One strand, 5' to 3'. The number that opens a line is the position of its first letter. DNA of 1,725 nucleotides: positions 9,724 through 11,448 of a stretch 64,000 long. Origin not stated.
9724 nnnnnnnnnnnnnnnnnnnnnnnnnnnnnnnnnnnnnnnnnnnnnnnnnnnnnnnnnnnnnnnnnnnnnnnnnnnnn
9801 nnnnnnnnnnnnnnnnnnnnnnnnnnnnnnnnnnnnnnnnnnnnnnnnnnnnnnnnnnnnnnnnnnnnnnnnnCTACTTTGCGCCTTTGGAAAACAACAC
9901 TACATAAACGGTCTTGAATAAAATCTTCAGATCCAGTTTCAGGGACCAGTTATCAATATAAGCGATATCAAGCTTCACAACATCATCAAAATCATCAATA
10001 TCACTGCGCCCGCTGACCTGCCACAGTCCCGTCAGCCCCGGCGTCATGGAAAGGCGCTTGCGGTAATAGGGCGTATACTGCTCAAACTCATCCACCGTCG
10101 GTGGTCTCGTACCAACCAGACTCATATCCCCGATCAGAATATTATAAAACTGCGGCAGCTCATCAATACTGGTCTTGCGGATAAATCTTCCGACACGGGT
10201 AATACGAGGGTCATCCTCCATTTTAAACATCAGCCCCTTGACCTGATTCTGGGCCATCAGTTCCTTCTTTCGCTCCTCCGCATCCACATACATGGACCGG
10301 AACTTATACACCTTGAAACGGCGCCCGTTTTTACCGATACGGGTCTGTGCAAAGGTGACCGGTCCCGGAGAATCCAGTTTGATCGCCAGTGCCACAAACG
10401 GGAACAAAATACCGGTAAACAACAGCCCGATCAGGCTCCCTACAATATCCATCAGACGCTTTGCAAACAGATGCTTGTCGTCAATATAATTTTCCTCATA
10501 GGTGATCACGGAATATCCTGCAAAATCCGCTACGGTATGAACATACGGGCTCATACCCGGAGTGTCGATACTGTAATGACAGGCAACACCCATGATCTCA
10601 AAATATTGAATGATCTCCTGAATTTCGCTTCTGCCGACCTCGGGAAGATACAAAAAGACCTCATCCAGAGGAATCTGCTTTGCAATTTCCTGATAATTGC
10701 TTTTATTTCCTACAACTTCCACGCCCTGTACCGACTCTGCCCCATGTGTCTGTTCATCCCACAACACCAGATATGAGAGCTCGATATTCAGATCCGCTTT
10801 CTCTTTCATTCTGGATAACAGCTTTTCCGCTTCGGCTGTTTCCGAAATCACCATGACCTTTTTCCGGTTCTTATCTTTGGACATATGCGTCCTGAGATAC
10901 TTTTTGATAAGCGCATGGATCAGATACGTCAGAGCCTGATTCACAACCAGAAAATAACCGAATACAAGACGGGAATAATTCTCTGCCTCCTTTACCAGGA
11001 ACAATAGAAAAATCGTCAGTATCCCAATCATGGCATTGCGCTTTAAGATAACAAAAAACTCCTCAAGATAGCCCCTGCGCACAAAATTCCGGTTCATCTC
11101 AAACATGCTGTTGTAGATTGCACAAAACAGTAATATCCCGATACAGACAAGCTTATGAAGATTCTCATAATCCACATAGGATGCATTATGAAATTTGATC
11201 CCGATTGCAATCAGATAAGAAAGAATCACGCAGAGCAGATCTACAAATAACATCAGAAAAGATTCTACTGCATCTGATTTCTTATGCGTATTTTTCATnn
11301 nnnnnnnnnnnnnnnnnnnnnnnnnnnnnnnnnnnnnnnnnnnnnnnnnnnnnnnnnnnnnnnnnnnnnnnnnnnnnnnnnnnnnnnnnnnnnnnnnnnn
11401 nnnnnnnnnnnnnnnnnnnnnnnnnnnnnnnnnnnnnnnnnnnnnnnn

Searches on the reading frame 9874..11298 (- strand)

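Call 57: search_protein_families(library=pfam, proteins=[window:9874-11298:-], max_evalue=0.00001)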
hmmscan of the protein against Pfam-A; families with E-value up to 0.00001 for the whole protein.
window:9874-11298:- (474 aa): 2 families
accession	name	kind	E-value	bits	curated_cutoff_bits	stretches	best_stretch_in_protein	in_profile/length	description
PF02397.22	Bac_transf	-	8e-70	234.4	27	1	280-468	1-178/179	Bacterial sugar transferase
PF13727.12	CoA_binding_3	-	5.4e-16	59.5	25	1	78-235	15-166/175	CoA-binding domain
